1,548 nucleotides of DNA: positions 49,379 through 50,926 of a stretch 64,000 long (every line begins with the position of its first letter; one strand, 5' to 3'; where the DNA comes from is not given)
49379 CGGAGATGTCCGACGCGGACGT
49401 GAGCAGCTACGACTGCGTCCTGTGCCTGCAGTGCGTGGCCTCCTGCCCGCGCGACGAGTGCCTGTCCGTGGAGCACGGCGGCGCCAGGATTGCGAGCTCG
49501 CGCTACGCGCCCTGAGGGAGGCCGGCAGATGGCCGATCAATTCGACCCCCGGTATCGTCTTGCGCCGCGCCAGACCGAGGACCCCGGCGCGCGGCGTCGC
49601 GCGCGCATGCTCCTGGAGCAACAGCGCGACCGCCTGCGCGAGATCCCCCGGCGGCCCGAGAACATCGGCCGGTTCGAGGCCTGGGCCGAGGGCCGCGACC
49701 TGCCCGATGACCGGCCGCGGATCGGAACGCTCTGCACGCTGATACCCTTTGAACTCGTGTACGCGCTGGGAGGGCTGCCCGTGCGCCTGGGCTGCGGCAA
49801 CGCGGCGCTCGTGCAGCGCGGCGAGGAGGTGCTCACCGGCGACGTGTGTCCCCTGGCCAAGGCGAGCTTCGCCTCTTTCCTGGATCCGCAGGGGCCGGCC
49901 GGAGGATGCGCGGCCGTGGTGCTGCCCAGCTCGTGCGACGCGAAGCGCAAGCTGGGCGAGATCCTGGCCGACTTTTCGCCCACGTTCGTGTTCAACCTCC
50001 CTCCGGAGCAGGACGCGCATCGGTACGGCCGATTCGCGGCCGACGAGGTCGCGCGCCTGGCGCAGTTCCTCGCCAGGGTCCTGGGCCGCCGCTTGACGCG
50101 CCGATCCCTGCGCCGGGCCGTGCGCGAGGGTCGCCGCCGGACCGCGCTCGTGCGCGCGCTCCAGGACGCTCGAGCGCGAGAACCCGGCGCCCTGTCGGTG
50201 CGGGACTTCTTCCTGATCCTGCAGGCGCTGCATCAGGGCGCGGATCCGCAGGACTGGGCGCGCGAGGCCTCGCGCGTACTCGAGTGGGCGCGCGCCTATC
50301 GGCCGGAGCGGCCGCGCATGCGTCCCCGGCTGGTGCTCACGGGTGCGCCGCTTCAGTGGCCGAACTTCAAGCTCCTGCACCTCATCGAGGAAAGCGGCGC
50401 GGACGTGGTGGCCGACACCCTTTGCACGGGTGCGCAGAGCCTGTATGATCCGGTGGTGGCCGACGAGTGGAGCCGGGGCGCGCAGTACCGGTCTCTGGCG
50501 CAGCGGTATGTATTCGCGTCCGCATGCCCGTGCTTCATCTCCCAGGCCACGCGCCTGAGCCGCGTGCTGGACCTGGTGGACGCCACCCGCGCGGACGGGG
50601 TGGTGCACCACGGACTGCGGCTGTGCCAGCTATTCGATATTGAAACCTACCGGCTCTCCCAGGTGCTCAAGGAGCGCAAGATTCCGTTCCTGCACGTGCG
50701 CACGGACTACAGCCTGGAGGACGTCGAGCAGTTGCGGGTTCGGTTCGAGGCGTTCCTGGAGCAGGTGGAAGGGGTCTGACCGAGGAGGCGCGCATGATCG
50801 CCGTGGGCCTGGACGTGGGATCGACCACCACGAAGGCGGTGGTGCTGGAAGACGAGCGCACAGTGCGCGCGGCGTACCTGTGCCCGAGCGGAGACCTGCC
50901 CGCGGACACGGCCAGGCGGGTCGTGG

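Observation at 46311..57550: Ten-gene translationally coupled operon combining an ATP-driven double-cubane-type reductase pair, a WtpA-like oxyanion ABC importer, two NapH-like polyferredoxins and three exported proteins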

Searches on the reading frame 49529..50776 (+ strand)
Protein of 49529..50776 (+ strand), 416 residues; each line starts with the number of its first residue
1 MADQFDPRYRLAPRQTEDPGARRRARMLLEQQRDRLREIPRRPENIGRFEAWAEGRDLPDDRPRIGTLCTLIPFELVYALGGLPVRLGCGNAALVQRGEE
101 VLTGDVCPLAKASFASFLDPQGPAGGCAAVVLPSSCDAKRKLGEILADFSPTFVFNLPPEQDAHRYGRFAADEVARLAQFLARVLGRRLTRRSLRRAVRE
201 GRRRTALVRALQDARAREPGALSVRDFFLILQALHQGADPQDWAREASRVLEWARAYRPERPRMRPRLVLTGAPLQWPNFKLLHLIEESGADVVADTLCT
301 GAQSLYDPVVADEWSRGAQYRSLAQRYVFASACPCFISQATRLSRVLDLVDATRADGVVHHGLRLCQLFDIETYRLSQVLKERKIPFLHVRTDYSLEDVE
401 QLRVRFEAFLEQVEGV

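Call 5: search_protein_families(library=pfam, proteins=[window:49529-50776:+], max_evalue=0.01)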
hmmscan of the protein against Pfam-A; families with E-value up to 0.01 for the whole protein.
window:49529-50776:+ (416 aa): 1 family
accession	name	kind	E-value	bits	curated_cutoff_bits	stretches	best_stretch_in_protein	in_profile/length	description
PF06050.19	HGD-D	-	1.3e-78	265.5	28.4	1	69-412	1-341/342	2-hydroxyglutaryl-CoA dehydratase, D-component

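Call 6: search_protein_families(library=ncbifam, proteins=[window:49529-50776:+], max_evalue=0.01)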
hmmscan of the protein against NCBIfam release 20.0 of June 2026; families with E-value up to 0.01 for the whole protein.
window:49529-50776:+ (416 aa): 4 families
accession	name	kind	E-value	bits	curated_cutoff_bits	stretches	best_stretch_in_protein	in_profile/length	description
NF040772.1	double_cubane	equivalog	5.9e-77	259.2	350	1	61-412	19-371/372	double-cubane-cluster-containing anaerobic reductase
TIGR03190.1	benz_CoA_bzdN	equivalog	6.4e-17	61.4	453.8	1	65-413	30-371/377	benzoyl-CoA reductase, bzd-type, subunit N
TIGR02263.1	benz_CoA_red_C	equivalog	7.9e-16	58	421.15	1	60-391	28-358/380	benzoyl-CoA reductase subunit C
NF052456.1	HyiscapDhHadC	equivalog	2.2e-10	40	700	1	65-411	31-370/372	(R)-2-hydroxyisocaproyl-CoA dehydratase subunit beta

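Call 8: find_homologous_proteins(query=window:49529-50776:+)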
Query window:49529-50776:+ (416 aa): 171 proteins with E <= 0.001 among 8000 candidates; the best 120 are listed.
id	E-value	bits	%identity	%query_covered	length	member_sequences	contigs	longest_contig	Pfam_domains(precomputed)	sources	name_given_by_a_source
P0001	3.1e-275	930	100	100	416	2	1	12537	PF06050.20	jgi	-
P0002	1.6e-171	589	65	99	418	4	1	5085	PF06050.20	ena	-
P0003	1.8e-168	579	64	99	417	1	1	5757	PF06050.20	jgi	-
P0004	3.7e-167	574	64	100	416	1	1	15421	PF06050.20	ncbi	ncbi:MAG: 2-hydroxyacyl-CoA dehydratase family protein [Planctomycetota bacterium]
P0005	9.5e-167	573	62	100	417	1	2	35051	PF06050.20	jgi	-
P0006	3.6e-166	571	61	99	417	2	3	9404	PF06050.20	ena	-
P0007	3.9e-166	571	61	99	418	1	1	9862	PF06050.20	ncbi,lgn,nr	ncbi:MAG: 2-hydroxyacyl-CoA dehydratase [Planctomycetes bacterium]|nr:2-hydroxyacyl-CoA dehydratase 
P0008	4.9e-166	571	60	99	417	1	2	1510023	PF06050.20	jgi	jgi:benzoyl-CoA reductase/2-hydroxyglutaryl-CoA dehydratase subunit BcrC/BadD/HgdB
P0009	8.4e-166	570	62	99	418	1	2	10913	PF06050.20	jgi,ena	-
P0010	2.3e-164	565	65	99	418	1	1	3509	PF06050.20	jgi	jgi:benzoyl-CoA reductase/2-hydroxyglutaryl-CoA dehydratase subunit BcrC/BadD/HgdB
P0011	3.4e-164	565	62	99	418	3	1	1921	PF06050.20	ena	-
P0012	3.9e-164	565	61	99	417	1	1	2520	PF06050.20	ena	-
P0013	4.8e-164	564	64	99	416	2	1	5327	PF06050.20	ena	-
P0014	5.7e-164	564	63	100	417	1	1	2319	PF06050.20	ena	-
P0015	1.3e-163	563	63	99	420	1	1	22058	PF06050.20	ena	-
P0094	3.0e-136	473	50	99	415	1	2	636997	PF06050.20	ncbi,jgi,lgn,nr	ncbi:MAG: 2-hydroxyacyl-CoA dehydratase family protein [Candidatus Auribacterota bacterium]|jgi:benz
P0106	6.8e-133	462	51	99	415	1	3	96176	PF06050.20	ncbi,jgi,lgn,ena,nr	ncbi:MAG: hypothetical protein A2X49_05420 [Lentisphaerae bacterium GWF2_52_8]|nr:MAG: hypothetical 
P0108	1.3e-132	461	50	99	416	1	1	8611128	PF06050.20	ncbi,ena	-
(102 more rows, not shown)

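Call 9: find_encoding_contigs(protein=P0108, flank=10000, max_places=2)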
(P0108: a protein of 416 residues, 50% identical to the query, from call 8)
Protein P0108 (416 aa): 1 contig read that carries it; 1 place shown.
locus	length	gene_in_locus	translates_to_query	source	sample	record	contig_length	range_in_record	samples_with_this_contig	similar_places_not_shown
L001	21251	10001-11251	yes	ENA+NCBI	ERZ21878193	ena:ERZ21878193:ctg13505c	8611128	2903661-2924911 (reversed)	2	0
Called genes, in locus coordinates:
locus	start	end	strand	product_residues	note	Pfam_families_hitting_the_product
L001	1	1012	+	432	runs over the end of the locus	PF00330:Aconitase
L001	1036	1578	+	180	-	PF00694:Aconitase_C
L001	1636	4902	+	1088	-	PF00989:PAS, PF08448:PAS_4, PF13426:PAS_9, PF08447:PAS_3, PF13426:PAS_9, PF08447:PAS_3, PF00512:HisKA, PF02518:HATPase_c, +4 more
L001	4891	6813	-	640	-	-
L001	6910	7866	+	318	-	-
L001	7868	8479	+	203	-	-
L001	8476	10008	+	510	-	PF12801:Fer4_5, PF13237:Fer4_10, PF12838:Fer4_7 (weak), PF13187:Fer4_9 (weak)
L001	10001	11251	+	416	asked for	PF06050:HGD-D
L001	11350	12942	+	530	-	PF01855:POR_N, PF02775:TPP_enzyme_C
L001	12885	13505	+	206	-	PF01558:POR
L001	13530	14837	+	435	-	PF00501:AMP-binding, PF14535:AMP-binding_C_2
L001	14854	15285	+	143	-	PF01842:ACT (faint), PF13291:ACT_4 (faint), PF19571:ACT_8, PF22629:ACT_AHAS_ss (faint)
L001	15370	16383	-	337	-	PF01118:Semialdhyde_dh, PF02774:Semialdhyde_dhC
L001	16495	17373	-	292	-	PF00165:HTH_AraC (weak), PF12833:HTH_18, PF00165:HTH_AraC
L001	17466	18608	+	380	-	PF01408:GFO_IDH_MocA, PF02894:GFO_IDH_MocA_C, PF22725:GFO_IDH_MocA_C3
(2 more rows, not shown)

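Call 10: find_encoding_contigs(protein=P0094, flank=10000, max_places=2)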
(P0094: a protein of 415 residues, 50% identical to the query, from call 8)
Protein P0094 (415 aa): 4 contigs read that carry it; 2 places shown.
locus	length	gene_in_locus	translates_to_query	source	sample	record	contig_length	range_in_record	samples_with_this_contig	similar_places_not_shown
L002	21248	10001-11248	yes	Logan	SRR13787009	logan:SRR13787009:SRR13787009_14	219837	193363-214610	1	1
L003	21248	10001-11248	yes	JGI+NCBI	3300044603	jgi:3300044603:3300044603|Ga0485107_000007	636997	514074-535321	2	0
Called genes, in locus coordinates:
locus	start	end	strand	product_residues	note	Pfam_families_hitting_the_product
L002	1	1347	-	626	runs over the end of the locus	PF01145:Band_7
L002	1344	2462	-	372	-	-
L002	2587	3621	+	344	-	-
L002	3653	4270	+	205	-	PF01618:MotA_ExbB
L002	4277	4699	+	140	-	PF02472:ExbD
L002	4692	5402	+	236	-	PF07610:DUF1573, PF14874:PapD-like (faint), PF15780:ASH (faint), PF22544:HYDIN_VesB_CFA65-like_Ig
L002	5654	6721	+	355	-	-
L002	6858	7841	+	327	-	-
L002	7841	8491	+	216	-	-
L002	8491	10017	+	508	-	PF12801:Fer4_5, PF13237:Fer4_10 (weak)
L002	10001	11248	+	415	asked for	PF06050:HGD-D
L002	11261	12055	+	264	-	PF01869:BcrAD_BadFG, PF21522:MreB-like_C (faint), PF22521:HypF_C_2 (weak), PF02782:FGGY_C (faint)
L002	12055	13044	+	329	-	PF13531:SBP_bac_11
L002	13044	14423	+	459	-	PF00528:BPD_transp_1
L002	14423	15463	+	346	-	PF00005:ABC_tran, PF08402:TOBE_2 (weak)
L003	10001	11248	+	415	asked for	PF06050:HGD-D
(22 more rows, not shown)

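Call 11: find_encoding_contigs(protein=P0106, flank=10000, max_places=2)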
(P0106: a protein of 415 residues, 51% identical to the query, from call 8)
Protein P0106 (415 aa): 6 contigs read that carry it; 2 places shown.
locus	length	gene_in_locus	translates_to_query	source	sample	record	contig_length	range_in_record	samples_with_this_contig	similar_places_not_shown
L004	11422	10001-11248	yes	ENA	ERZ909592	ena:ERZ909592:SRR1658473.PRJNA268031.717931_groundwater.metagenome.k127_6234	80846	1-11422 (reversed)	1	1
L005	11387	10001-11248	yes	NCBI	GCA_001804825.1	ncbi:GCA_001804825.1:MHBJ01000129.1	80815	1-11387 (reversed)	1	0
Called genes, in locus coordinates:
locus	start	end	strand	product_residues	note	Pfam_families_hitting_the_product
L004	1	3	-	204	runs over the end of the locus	PF08241:Methyltransf_11, PF08242:Methyltransf_12, PF13649:Methyltransf_25, PF13847:Methyltransf_31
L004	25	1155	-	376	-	PF00155:Aminotran_1_2, PF01041:DegT_DnrJ_EryC1, PF01053:Cys_Met_Meta_PP (weak)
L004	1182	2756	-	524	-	-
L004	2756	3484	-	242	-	PF02348:CTP_transf_3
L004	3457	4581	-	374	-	PF13439:Glyco_transf_4 (weak), PF00534:Glycos_transf_1, PF13692:Glyco_trans_1_4, PF13524:Glyco_trans_1_2 (weak)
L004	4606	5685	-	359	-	PF03102:NeuB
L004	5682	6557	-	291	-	PF01370:Epimerase, PF04321:RmlD_sub_bind, PF16363:GDP_Man_Dehyd, PF02719:Polysacc_synt_2 (weak)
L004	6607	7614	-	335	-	PF01073:3Beta_HSD, PF01370:Epimerase, PF02719:Polysacc_synt_2, PF04321:RmlD_sub_bind (weak), PF07993:NAD_binding_4 (faint), PF13460:NAD_binding_10 (weak), PF16363:GDP_Man_Dehyd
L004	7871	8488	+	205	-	-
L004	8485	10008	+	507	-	PF12801:Fer4_5 (weak), PF12838:Fer4_7 (weak), PF13237:Fer4_10 (weak)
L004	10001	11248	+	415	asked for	PF06050:HGD-D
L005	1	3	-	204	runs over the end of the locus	PF08241:Methyltransf_11, PF08242:Methyltransf_12, PF13649:Methyltransf_25, PF13847:Methyltransf_31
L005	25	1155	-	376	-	PF00155:Aminotran_1_2, PF01041:DegT_DnrJ_EryC1, PF01053:Cys_Met_Meta_PP (weak)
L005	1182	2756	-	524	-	-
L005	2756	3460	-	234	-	PF02348:CTP_transf_3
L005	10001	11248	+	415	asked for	PF06050:HGD-D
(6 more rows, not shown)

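Call 15: find_related_loci(query=A1, collection=genome_contigs, flank=10000)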
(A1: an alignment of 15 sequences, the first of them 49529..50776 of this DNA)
Query A1 (416 aa) in genome_contigs; peptide patterns used: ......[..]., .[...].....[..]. (x = any residue, [..] = any of these).
144 stretches matched a pattern; 49 encode a relative of the query (tblastn E <= 1e-3); 48 distinct loci.
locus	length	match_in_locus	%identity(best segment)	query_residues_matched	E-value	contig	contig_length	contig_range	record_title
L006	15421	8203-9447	64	1-415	2e-171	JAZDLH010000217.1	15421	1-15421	MAG: Planctomycetota bacterium isolate MEGAHIT-group-0.582 k141_6207438, whole genome shotgun sequence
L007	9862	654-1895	61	1-413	3e-172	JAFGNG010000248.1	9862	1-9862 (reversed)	MAG: Planctomycetota bacterium isolate Zod_Metabat.533 k87_11407464, whole genome shotgun sequence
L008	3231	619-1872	61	2-413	9e-170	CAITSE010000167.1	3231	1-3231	MAG: uncultured Lentisphaerae bacterium isolate AM-2014_bin-3387 genome assembly, contig: bin-3387:167/376, whole genome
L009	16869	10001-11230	62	3-413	4e-158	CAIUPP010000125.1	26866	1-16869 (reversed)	MAG: uncultured planctomycete isolate AM-2014_bin-0320 genome assembly, contig: bin-0320:125/154, whole genome shotgun s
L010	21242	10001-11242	62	2-415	1e-156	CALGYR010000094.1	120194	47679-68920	MAG TPA_asm: uncultured bacterium isolate SRR6007444_bin.47_CONCOCT_v1.1_MAG genome assembly, contig: ERZ724098.54, whol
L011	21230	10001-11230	61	4-413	6e-156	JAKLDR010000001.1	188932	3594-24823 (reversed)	MAG: Planctomycetota bacterium isolate RA.bin114 RA.bin114_1, whole genome shotgun sequence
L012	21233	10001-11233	55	3-413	9e-154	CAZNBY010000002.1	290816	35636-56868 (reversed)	MAG TPA_asm: uncultured Planctomycetota bacterium isolate SRP278314_co2_122 genome assembly, contig: NODE_35_length_2908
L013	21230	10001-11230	61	4-413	3e-152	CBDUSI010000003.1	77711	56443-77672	MAG TPA_asm: uncultured bacterium isolate SRR21487742_binner123_Refined_23 genome assembly, contig: ERZ26661670.58, whol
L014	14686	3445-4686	52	1-413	2e-150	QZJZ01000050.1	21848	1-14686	MAG: Candidatus Auribacter fodinae isolate SURF_26 Ga0104751_1003587, whole genome shotgun sequence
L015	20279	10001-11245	58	2-415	8e-150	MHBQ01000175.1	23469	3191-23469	MAG: Lentisphaerae bacterium RIFOXYC12_FULL_60_16 rifoxyc3_full_scaffold_847, whole genome shotgun sequence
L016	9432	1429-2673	60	1-414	1e-149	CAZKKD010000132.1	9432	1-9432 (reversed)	MAG TPA_asm: uncultured Planctomycetales bacterium isolate SRP252850_co1_248 genome assembly, contig: NODE_13997_length_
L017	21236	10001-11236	59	2-413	4e-147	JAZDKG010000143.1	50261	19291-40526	MAG: Planctomycetota bacterium isolate MEGAHIT-group-0.522 k141_20626344, whole genome shotgun sequence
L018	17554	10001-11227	59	3-413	1e-146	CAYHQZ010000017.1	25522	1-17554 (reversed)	MAG TPA_asm: uncultured Planctomycetia bacterium isolate ERP119705_co14_256 genome assembly, contig: NODE_1623_length_25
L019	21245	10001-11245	53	1-413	5e-146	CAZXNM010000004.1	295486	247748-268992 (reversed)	MAG TPA_asm: uncultured Planctomycetota bacterium isolate binchicken_co294_168 genome assembly, contig: NODE_41_length_2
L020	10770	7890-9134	55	1-415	5e-152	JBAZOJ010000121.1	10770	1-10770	MAG: Candidatus Brocadiia bacterium isolate SO_2017_LW4_91 scaffold_11787_c1_LW137-91_2017, whole genome shotgun sequenc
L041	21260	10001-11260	35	1-413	3e-80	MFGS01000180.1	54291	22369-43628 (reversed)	MAG: Candidatus Firestonebacteria bacterium RIFOXYA2_FULL_40_8 rifoxya2_full_scaffold_666, whole genome shotgun sequence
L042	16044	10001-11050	37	67-413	8e-73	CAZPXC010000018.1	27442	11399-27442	MAG TPA_asm: uncultured Methanosarcinales archaeon isolate binchicken_co151_549 genome assembly, contig: NODE_2296_lengt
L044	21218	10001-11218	31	13-413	5e-69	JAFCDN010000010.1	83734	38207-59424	MAG: Candidatus Iainarchaeum archaeon isolate Meg19_1012_Bin_505 Meg19_1012_Bin_505_scaffold_1159, whole genome shotgun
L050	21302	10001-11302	50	61-415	7e-45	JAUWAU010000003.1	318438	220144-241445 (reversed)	MAG: Armatimonadota bacterium isolate CSMAG_1302 CSMAG_1302_k141_97236_length_318438_cov_29.9300, whole genome shotgun s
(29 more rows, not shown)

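Call 20: search_solved_structures(query=window:49529-50776:+, show_alignments=1, max_evalue=0.001)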
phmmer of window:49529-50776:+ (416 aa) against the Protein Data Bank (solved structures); distinct sequences matched with E-value up to 0.001: 5.
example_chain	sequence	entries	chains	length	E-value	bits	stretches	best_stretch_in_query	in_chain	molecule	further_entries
7yyl_C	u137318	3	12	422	7e-49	170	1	64-413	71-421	Dehydratase family protein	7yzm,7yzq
6eno_A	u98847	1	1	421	1.1e-48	169.3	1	64-413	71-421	Dehydratase family protein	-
8s02_B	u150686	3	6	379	4.6e-16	61.9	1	65-413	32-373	BzdN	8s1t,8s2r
9g87_B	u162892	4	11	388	3.9e-14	55.6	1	62-413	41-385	3-methylbenzoyl-CoA reductase gamma subunit MbdN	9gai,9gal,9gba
3o3m_B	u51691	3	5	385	3e-07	32.9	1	63-412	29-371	beta subunit 2-hydroxyacyl-CoA dehydratase | beta-subunit 2-hydroxyacyl-CoA dehydratase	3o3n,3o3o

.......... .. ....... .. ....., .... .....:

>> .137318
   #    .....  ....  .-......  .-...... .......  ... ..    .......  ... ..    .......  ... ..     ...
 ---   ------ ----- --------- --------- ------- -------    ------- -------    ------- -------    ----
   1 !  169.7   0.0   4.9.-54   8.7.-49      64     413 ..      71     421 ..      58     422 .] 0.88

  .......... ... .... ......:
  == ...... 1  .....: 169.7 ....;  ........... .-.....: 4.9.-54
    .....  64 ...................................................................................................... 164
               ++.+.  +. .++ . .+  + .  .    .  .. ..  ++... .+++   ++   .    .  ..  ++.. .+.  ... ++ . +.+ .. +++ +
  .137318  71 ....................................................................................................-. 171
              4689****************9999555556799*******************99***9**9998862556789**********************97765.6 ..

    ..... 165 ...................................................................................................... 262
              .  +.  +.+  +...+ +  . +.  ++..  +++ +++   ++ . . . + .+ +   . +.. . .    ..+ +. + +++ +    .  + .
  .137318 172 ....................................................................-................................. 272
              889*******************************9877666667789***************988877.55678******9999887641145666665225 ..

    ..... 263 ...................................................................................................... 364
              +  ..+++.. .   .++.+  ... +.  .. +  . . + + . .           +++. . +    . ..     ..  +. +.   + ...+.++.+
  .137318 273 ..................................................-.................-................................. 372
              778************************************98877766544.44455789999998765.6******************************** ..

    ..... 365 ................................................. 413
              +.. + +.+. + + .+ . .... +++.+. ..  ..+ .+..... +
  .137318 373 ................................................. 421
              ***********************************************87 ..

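Call 40: search_protein_families(library=pfam, proteins=[L041:7382-8194:+, L041:8214-8822:+, L041:9003-9998:+, L041:13206-14189:+, L041:14189-14797:+, L041:12860-13201:+, L042:1285-4587:-, L044:12043-14703:-, L050:5195-6187:+, L050:7633-8643:+], max_evalue=0.01)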
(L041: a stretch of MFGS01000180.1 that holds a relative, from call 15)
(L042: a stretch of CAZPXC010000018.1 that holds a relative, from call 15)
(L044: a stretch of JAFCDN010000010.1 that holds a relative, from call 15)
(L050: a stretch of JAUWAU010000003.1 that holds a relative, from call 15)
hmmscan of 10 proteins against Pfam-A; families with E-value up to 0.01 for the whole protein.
L041:7382-8194:+ (271 aa): 4 families
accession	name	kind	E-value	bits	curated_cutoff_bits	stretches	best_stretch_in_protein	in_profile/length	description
PF10633.15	NPCBM_assoc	-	0.0017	19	24.4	0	188-250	10-73/78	NPCBM-associated, NEW3 domain of alpha-galactosidase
PF19130.5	DUF5813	-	0.0023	18.3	25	1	176-264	13-100/144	Family of unknown function (DUF5813)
PF17766.7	fn3_6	-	0.0024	18.5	26.4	0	124-162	50-88/99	Fibronectin type-III domain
PF22812.1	CR_prot_dom_plant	-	0.0061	17.4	34.1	0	36-56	2-22/71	Plant cysteine-rich protein domain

L041:8214-8822:+ (203 aa): 0 families

L041:9003-9998:+ (332 aa): 6 families
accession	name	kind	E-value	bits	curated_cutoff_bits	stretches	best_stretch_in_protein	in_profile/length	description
PF12801.12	Fer4_5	-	8.8e-13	48.4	22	2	106-138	11-44/48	4Fe-4S binding domain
PF13237.11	Fer4_10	-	5.6e-06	26.6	25.5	1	268-315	4-53/53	4Fe-4S dicluster domain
PF12838.12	Fer4_7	-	2.4e-05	25.2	27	1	272-316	1-50/52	4Fe-4S dicluster domain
PF00037.32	Fer4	-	0.00022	21.3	21.1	1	301-316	5-20/24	4Fe-4S binding domain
PF13187.11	Fer4_9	-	0.00028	21.3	27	1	272-317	1-50/52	4Fe-4S dicluster domain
PF14697.11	Fer4_21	-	0.0013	19.3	35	1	272-321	7-58/59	4Fe-4S dicluster domain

L041:13206-14189:+ (328 aa): 9 families
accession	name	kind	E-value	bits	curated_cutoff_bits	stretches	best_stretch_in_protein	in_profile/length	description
PF12801.12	Fer4_5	-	2.3e-13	50.3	22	2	108-144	10-47/48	4Fe-4S binding domain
PF13237.11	Fer4_10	-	1.8e-06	28.2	25.5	1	266-314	3-53/53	4Fe-4S dicluster domain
PF12838.12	Fer4_7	-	5.6e-05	24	27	1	271-317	1-52/52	4Fe-4S dicluster domain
PF13187.11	Fer4_9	-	0.00013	22.4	27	1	271-317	1-51/52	4Fe-4S dicluster domain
PF14697.11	Fer4_21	-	0.00026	21.5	35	1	271-319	7-58/59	4Fe-4S dicluster domain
PF12837.12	Fer4_6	-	0.00061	20.1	25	1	298-317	4-23/24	4Fe-4S binding domain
PF00037.32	Fer4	-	0.0019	18.4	21.1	0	267-282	3-18/24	4Fe-4S binding domain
PF13183.11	Fer4_8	-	0.0043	18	27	0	269-316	2-67/68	4Fe-4S dicluster domain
PF12797.12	Fer4_2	-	0.0053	17.1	24.5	1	298-315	5-22/22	4Fe-4S binding domain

L041:14189-14797:+ (203 aa): 1 family
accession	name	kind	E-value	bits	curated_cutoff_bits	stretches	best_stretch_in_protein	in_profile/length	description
PF13386.12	DsbD_2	-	6.7e-19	69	24.9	1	10-195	3-198/199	Cytochrome C biogenesis protein transmembrane region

L041:12860-13201:+ (114 aa): 6 families
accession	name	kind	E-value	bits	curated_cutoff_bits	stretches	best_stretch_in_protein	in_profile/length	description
PF13187.11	Fer4_9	-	9.9e-07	29.1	27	2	41-105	1-52/52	4Fe-4S dicluster domain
PF12838.12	Fer4_7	-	5.1e-05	24.1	27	1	27-55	23-51/52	4Fe-4S dicluster domain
PF13237.11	Fer4_10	-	0.00044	20.6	25.5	1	35-101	2-53/53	4Fe-4S dicluster domain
PF00037.32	Fer4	-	0.0017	18.6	21.1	1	37-55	3-21/24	4Fe-4S binding domain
PF13484.11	Fer4_16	-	0.002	19.3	30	0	41-101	1-64/66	4Fe-4S double cluster binding domain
PF12837.12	Fer4_6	-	0.0038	17.6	25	1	41-55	8-22/24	4Fe-4S binding domain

L042:1285-4587:- (1101 aa): 0 families

L044:12043-14703:- (887 aa): 2 families
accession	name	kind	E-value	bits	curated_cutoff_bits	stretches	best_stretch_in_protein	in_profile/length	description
PF13620.12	CarboxypepD_reg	-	3.5e-07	30.9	32.3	1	682-739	4-69/82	Carboxypeptidase regulatory-like domain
PF13715.12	CarbopepD_reg_2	-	7e-05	23.2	32.2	1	683-746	4-71/88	CarboxypepD_reg-like domain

L050:5195-6187:+ (331 aa): 2 families
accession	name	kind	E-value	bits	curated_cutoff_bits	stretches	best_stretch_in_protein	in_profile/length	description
PF13646.12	HEAT_2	-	5.8e-16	59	27.7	4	218-294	8-88/88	HEAT repeats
PF02985.28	HEAT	-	0.0016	18.9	23.5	0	270-293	1-24/31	HEAT repeat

L050:7633-8643:+ (337 aa): 1 family
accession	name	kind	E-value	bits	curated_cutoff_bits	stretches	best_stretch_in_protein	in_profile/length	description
PF20244.3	DUF6599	-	2.1e-27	96.3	27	1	31-224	2-186/186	Family of unknown function (DUF6599)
